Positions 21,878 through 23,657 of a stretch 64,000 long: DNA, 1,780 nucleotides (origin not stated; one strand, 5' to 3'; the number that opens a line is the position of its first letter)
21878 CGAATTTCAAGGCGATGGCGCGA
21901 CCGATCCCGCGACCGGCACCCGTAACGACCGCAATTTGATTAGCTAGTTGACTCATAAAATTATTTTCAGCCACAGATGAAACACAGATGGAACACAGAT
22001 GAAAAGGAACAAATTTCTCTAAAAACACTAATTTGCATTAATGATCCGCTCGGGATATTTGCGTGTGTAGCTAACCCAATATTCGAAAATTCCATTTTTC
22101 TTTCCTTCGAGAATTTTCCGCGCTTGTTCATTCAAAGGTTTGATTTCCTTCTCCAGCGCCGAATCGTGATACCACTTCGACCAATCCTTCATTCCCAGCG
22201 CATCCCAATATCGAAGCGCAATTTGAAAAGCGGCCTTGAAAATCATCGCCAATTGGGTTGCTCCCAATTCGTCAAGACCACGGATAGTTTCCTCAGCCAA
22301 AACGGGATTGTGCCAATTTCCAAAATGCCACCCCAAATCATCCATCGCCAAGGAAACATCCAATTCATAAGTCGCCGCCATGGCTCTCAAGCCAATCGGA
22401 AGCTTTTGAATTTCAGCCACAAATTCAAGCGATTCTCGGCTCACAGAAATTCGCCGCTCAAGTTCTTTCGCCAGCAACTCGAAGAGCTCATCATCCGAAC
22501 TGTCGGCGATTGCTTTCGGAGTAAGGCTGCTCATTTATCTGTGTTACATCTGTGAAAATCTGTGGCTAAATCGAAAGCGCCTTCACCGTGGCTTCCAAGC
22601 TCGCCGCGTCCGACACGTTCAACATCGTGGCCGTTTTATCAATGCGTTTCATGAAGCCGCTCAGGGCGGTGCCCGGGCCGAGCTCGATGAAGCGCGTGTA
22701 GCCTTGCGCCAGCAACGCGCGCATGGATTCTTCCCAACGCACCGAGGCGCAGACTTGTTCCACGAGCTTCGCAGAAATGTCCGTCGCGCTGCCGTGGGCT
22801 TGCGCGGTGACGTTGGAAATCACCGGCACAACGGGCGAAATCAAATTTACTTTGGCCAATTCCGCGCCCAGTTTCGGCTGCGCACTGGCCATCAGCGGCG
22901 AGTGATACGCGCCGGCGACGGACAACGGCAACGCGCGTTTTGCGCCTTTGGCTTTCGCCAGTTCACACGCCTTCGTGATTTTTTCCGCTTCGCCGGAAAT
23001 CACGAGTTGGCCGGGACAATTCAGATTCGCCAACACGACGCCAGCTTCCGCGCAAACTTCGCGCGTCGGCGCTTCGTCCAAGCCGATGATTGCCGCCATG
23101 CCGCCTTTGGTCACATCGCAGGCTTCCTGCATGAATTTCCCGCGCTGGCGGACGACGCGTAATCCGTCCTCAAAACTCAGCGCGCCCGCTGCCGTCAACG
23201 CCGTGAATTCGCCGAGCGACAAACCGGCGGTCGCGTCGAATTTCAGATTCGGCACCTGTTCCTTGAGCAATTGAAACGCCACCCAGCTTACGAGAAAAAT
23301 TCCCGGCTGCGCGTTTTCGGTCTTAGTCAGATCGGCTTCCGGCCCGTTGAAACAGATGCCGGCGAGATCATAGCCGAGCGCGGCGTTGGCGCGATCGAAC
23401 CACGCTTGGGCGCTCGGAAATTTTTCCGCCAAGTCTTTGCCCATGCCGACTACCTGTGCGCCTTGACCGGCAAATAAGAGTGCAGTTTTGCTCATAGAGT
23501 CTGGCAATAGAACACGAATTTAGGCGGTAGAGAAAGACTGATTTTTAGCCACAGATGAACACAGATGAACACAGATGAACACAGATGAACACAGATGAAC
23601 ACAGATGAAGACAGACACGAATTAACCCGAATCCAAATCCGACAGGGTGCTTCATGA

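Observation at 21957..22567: Extra ORF inserted in the fabD-fabG-acpP-fabF operon, bracketed by about 31-bp imperfect inverted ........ repeats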

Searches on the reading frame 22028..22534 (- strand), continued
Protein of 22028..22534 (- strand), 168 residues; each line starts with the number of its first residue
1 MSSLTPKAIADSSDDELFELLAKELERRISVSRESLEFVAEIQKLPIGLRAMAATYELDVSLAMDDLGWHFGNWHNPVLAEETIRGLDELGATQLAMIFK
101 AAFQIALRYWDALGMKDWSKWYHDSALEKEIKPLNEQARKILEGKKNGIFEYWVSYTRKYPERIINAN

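Call 53: find_encoding_contigs(protein=P0031, flank=3000, max_places=3)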
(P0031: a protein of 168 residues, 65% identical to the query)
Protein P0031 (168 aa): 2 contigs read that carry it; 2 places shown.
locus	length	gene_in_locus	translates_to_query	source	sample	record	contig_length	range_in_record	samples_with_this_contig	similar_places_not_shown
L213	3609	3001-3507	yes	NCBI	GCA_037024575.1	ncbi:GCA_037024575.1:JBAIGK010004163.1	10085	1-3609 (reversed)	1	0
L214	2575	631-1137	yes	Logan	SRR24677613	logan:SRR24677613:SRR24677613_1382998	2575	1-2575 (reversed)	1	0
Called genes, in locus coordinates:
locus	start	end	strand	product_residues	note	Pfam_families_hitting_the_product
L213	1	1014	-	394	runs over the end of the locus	PF07690:MFS_1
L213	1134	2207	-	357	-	PF00149:Metallophos, PF09423:PhoD (weak)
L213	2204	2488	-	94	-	-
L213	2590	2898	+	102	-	PF13717:Zn_ribbon_4 (faint)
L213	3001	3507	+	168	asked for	-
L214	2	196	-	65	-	?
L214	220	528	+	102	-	PF13717:Zn_ribbon_4 (faint)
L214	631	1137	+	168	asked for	-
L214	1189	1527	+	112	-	-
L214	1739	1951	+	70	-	-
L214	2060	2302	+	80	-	-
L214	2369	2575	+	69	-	?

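Call 57: search_solved_structures(query=A1, max_evalue=10, show_alignments=2)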
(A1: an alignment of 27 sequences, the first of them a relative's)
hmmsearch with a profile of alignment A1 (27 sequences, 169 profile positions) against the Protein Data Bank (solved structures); distinct sequences matched with E-value up to 10: 0.

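Call 58: search_protein_families(library=padloc, proteins=[window:22028-22534:-], max_evalue=1)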
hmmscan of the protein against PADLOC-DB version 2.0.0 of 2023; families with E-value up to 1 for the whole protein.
window:22028-22534:- (168 aa): 0 families

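Call 63: predict_structure(alignment_id=A1)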
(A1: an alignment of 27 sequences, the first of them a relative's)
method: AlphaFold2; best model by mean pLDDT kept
length: 168 residues; sequences in the alignment: 27
mean_pLDDT: 92.7   pTM: 0.88
mean pLDDT of the five models: 92.7, 90.9, 90.7, 84.2, 84.1
residues with pLDDT >= 90: 139; 70-90: 26; 50-70: 3; < 50: 0
segments of 3 or more residues with pLDDT < 50: none
pLDDT, mean of each block of 10 residues (from residue 1): 85 94 93 90 95 92 89 94 98 97 98 94 95 96 87 95 81
secondary structure, 60 per line:
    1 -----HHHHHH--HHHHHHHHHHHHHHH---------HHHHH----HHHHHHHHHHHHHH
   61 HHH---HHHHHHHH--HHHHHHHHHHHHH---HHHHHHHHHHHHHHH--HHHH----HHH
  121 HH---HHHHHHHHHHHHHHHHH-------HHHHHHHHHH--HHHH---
elements in order: H6-11 H14-28 H38-42 H47-63 H67-74 H77-89 H93-107 H110-113 H118-122 H126-142 H150-159 H162-165

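Call 67: fold_search(model_id=the predicted structure, library=pdb)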
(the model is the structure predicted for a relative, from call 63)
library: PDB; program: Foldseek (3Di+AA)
matches with E <= 10: 97; with E <= 0.001: 0
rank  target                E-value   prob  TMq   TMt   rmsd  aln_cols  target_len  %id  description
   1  3wur_A                1.4e+00  0.60  0.48  0.49   6.2       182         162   13  Structure of DMP19 Complex with 18-crown-6 (released 2014-10-15)
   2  5msj_X                1.5e+00  0.06  0.18  0.16  18.8       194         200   12  Mouse PA28alpha (released 2017-09-13)
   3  5msj_b                1.7e+00  0.12  0.20  0.17  15.5       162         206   14  Mouse PA28alpha (released 2017-09-13)
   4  5msj_F                1.7e+00  0.06  0.18  0.16  19.3       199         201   12  Mouse PA28alpha (released 2017-09-13)
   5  2oz5_A                2.0e+00  0.05  0.20  0.13  20.9       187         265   12  Crystal structure of Mycobacterium tuberculosis protein tyrosine phosphatase PtpB in complex with the specific inhibit (released 2007-05-01)
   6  5msj_Z                2.2e+00  0.04  0.16  0.15  19.0       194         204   11  Mouse PA28alpha (released 2017-09-13)
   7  3wur_B                2.6e+00  0.66  0.57  0.58   5.3       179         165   12  Structure of DMP19 Complex with 18-crown-6 (released 2014-10-15)
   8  5msj_H                2.6e+00  0.09  0.21  0.18  15.6       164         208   15  Mouse PA28alpha (released 2017-09-13)
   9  9o3q                  2.6e+00  0.03  0.15  0.07  16.6       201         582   11  Apo-structure of a chondroitinase (released 2025-06-11)
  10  5u1d_B                2.6e+00  0.02  0.14  0.06  20.4       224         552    9  Cryo-EM structure of the human TAP ATP-Binding Cassette Transporter (released 2017-01-11)
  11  5msj_P                2.7e+00  0.07  0.18  0.16  15.0       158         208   14  Mouse PA28alpha (released 2017-09-13)
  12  5msj_K                3.1e+00  0.08  0.20  0.17  15.7       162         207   15  Mouse PA28alpha (released 2017-09-13)
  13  6dfk_D                3.1e+00  0.08  0.21  0.16  14.7       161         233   10  Crystal structure of the 11S subunit of the Plasmodium falciparum proteasome, PA28 (released 2019-08-07)
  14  5msj_D                3.2e+00  0.08  0.21  0.19  14.9       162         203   14  Mouse PA28alpha (released 2017-09-13)
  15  8s2p_BBB              3.2e+00  0.04  0.20  0.19  26.1       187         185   15  Crystal structure of Borrelia burgdorferi paralogous family 12 outer surface protein BBH37 (space group p21) (released 2025-03-05)
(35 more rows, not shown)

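Call 85: find_homologous_proteins(query=L002:5171-5956:+, max_evalue=1e-80)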
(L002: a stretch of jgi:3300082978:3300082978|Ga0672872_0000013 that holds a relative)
Query L002:5171-5956:+ (262 aa): 7982 proteins with E <= 1e-80 among 8000 candidates; the best 120 are listed.
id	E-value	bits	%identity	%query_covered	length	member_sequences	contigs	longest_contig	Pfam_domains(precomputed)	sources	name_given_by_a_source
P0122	1.6e-153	527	95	100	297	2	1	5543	PF05690.21,PF00977.28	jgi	-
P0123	1.6e-153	527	95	100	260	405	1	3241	PF05690.21,PF00977.28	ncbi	-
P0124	4.7e-152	523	93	100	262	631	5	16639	PF05690.21,PF00977.28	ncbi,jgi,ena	jgi:thiazole synthase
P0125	1.1e-150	518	93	100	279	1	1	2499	PF05690.21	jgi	jgi:thiazole synthase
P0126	2.3e-150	517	93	100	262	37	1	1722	PF05690.21,PF00977.28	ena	-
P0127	5.5e-150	516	92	100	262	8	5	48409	PF05690.21,PF00977.28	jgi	jgi:thiazole synthase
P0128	1.2e-149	515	93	100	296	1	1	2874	PF05690.21,PF00977.28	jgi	jgi:thiazole synthase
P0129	1.3e-149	515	91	100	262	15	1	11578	PF05690.21,PF00977.28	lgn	-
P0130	2.0e-149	514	91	100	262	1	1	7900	PF05690.21,PF00977.28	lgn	-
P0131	2.8e-149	513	92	100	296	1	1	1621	PF05690.21,PF00977.28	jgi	jgi:thiazole synthase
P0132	3.6e-149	513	92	100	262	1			PF05690.21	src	-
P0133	3.7e-149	513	91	100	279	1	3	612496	PF05690.21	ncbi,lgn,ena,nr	ncbi:MAG: thiamine biosynthesis ThiG [Limisphaerales bacterium]|nr:MAG: thiamine biosynthesis ThiG [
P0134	4.3e-149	513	92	100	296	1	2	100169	PF05690.21,PF00977.28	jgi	jgi:thiazole synthase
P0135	5.7e-149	512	92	100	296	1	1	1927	PF05690.21,PF00977.28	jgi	jgi:thiazole synthase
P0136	5.8e-149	512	91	100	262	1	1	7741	PF05690.21,PF00977.28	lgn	-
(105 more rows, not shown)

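Call 86: find_encoding_contigs(protein=P0124, flank=2500, max_places=6)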
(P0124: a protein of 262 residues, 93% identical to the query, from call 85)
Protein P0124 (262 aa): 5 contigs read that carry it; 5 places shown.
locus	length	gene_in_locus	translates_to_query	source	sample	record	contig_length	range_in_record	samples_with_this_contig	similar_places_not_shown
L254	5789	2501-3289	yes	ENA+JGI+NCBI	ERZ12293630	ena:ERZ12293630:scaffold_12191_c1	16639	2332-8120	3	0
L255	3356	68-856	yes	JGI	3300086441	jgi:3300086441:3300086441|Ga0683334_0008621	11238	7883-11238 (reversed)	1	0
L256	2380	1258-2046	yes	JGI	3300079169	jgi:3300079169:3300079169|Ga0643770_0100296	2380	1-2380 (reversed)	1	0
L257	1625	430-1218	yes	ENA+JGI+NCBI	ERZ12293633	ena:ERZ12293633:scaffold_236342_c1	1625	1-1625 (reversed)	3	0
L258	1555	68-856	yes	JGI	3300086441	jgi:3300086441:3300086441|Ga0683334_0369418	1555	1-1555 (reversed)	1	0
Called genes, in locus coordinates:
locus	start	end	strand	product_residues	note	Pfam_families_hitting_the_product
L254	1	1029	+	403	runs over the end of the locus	PF00989:PAS (weak), PF13188:PAS_8 (faint), PF08448:PAS_4, PF13426:PAS_9 (weak), PF00512:HisKA, PF02518:HATPase_c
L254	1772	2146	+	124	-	-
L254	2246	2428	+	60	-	-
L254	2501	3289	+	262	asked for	PF05690:ThiG, PF00977:His_biosynth (faint)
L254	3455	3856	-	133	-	PF20213:DUF6573 (weak)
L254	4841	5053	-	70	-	-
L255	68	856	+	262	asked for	PF05690:ThiG, PF00977:His_biosynth (faint)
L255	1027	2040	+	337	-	PF00294:PfkB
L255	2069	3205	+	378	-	-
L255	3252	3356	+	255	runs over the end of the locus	PF02548:Pantoate_transf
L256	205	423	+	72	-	-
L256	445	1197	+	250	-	-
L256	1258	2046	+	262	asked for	PF05690:ThiG, PF00977:His_biosynth (faint)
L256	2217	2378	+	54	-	?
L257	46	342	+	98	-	-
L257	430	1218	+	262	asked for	PF05690:ThiG, PF00977:His_biosynth (faint)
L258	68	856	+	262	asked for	PF05690:ThiG, PF00977:His_biosynth (faint)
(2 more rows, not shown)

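Call 87: find_encoding_contigs(protein=P0122, flank=2500, max_places=3)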
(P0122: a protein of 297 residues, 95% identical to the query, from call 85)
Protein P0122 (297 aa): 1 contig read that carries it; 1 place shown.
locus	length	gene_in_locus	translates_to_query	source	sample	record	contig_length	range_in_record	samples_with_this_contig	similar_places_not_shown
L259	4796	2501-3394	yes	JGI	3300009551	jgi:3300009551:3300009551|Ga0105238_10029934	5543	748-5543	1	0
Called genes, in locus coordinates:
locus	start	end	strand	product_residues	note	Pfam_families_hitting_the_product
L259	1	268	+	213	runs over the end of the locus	PF05685:Uma2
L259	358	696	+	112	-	PF19897:DUF6370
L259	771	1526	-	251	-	PF00977:His_biosynth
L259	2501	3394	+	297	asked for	PF00977:His_biosynth (faint), PF05690:ThiG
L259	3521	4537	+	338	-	PF00294:PfkB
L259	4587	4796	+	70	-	?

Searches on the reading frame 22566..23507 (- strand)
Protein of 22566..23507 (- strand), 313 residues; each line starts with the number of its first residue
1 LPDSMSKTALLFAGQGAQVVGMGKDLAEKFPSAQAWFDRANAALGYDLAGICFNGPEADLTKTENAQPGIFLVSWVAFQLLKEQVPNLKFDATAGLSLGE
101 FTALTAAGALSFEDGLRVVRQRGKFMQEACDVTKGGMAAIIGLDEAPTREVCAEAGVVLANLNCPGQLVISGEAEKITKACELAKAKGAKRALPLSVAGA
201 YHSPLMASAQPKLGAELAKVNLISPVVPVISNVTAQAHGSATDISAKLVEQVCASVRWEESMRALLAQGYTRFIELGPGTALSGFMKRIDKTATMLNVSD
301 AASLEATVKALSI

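Call 9: search_protein_families(library=pfam, proteins=[window:22566-23507:-], max_evalue=1)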
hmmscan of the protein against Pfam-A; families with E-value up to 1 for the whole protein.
window:22566-23507:- (313 aa): 2 families
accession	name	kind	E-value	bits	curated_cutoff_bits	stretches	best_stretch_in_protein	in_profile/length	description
PF00698.26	Acyl_transf_1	-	1.5e-37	130.2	32.7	1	11-283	3-272/319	Acyl transferase domain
PF22169.1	AP205_coat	-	0.0061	17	27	1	119-179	18-77/115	AP205 coat protein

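Call 36: find_related_loci(query=window:22566-23507:-, collection=metagenome_contigs, flank=4000)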
Query window:22566-23507:- (313 aa) in metagenome_contigs; peptide patterns used: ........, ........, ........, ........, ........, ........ (x = any residue, [..] = any of these).
600 stretches matched a pattern (row limit reached: there are more); 554 encode a relative of the query (tblastn E <= 1e-3); the best 80 are kept; 80 distinct loci.
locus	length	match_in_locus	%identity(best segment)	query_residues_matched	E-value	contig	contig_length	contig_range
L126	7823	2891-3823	93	3-313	0e+0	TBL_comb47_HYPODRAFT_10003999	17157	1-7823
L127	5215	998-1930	93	3-313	0e+0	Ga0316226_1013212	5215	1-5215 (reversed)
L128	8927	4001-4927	94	5-313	0e+0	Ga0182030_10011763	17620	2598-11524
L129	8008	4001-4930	93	3-312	0e+0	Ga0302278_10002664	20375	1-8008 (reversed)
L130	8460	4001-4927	93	5-313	0e+0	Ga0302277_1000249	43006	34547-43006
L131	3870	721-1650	93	3-312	0e+0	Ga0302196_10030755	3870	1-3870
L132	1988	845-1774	93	4-313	0e+0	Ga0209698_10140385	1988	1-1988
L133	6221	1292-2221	92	3-312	0e+0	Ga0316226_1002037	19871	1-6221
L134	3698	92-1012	93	5-311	0e+0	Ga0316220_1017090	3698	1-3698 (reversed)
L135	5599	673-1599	92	3-311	0e+0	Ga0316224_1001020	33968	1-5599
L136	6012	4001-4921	93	5-311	0e+0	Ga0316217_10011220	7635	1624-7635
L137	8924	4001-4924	93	4-313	0e+0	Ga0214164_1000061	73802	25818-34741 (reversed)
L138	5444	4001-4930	92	4-313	0e+0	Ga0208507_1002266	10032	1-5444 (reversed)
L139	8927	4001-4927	91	4-312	0e+0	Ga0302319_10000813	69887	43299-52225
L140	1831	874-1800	91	5-313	0e+0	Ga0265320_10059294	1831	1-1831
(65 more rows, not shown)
